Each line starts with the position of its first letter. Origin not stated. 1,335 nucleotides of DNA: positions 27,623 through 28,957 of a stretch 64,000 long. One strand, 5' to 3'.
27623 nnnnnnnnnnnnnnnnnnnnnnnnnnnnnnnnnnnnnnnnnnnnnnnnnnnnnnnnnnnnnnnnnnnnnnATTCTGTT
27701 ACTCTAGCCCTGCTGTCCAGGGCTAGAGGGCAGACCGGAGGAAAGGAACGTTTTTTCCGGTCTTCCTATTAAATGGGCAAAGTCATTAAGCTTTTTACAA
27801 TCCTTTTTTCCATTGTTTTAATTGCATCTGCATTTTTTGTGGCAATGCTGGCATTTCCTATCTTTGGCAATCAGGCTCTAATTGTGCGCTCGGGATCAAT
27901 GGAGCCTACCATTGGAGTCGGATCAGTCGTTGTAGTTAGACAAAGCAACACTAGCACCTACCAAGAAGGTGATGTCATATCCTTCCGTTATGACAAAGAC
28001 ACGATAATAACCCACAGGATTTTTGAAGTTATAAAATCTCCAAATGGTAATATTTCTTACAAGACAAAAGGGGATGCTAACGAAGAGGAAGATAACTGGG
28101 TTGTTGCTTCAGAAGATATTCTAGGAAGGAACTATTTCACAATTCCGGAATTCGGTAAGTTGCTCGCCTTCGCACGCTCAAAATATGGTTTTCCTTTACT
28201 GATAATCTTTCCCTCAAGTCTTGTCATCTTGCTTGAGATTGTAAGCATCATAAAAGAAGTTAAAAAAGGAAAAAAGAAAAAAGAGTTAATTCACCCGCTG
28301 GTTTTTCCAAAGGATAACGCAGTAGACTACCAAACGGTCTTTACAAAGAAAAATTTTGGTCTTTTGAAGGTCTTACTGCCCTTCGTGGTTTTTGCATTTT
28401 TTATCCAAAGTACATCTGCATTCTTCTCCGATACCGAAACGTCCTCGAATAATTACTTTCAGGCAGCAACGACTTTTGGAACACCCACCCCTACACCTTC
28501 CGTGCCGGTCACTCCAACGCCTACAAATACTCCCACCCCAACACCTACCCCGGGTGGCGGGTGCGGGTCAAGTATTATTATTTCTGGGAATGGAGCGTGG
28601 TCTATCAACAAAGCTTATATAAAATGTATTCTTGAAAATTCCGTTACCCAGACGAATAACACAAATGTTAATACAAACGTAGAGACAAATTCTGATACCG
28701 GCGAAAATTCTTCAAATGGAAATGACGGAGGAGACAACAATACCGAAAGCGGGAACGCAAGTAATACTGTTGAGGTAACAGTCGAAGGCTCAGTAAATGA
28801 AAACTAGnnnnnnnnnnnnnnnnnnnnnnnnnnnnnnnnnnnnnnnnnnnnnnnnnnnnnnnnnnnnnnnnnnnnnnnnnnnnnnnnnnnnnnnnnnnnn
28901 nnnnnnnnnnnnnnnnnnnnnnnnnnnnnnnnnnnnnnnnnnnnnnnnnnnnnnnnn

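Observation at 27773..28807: In-frame fusion of a SipW signal peptidase with its own candidate substrate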

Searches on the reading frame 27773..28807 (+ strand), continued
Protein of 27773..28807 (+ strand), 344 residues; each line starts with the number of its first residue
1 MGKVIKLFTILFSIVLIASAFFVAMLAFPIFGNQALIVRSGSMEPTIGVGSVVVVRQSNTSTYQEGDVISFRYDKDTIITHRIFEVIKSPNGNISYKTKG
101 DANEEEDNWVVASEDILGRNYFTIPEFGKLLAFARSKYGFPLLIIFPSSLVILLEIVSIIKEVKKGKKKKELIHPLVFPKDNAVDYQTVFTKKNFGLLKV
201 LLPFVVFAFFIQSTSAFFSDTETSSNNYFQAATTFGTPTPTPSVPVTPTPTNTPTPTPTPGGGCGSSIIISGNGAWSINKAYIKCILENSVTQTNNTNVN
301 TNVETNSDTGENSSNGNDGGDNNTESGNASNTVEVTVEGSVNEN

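Call 59: find_encoding_contigs(protein=P0005, flank=7000, max_places=1)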
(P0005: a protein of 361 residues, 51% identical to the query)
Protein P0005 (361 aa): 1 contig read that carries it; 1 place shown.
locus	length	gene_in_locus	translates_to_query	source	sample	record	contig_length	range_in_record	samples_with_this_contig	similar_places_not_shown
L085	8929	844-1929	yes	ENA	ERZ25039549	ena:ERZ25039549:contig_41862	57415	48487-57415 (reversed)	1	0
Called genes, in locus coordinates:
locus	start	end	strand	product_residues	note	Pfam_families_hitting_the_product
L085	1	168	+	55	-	?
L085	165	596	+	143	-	-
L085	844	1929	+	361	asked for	PF10502:Peptidase_S26 (faint)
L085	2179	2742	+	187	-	PF00557:Peptidase_M24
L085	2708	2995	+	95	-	PF00557:Peptidase_M24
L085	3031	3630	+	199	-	PF00160:Pro_isomerase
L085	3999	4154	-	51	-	-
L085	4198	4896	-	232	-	-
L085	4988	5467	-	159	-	PF00177:Ribosomal_S7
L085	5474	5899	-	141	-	PF00164:Ribosom_S12_S23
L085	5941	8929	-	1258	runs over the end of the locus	PF04997:RNA_pol_Rpb1_1, PF00623:RNA_pol_Rpb1_2, PF04983:RNA_pol_Rpb1_3, PF04998:RNA_pol_Rpb1_5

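Call 60: find_encoding_contigs(protein=P0004, flank=7000, max_places=1)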
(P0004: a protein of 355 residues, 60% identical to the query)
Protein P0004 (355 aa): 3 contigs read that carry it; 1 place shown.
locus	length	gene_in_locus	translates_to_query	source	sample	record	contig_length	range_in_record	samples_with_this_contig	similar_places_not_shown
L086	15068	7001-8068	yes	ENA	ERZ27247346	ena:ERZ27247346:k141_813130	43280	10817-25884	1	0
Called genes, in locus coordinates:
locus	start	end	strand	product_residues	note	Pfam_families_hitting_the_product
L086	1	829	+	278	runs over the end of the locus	PF00561:Abhydrolase_1, PF03096:Ndr, PF12146:Hydrolase_4, PF12697:Abhydrolase_6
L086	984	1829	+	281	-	PF13462:Thioredoxin_4, PF01323:DSBA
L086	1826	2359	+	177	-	PF02600:DsbB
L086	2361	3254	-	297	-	-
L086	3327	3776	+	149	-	PF00293:NUDIX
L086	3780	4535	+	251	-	PF04203:Sortase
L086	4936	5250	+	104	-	PF14373:Imm_superinfect, PF09851:SHOCT (weak)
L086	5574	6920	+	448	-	-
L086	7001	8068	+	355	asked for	-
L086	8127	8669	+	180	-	-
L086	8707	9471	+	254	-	PF04085:MreC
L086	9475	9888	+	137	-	-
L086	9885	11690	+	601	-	PF03717:PBP_dimer, PF00905:Transpeptidase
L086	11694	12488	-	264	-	PF02811:PHP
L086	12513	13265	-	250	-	-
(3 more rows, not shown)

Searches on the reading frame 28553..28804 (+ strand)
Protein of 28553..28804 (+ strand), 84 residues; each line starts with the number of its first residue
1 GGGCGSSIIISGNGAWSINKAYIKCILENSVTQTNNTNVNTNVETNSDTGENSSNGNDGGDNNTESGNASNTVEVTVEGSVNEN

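Call 68: search_protein_families(library=pfam, proteins=[window:28553-28804:+], max_evalue=10)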
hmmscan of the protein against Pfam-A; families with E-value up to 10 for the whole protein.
seq(84 aa): 0 families
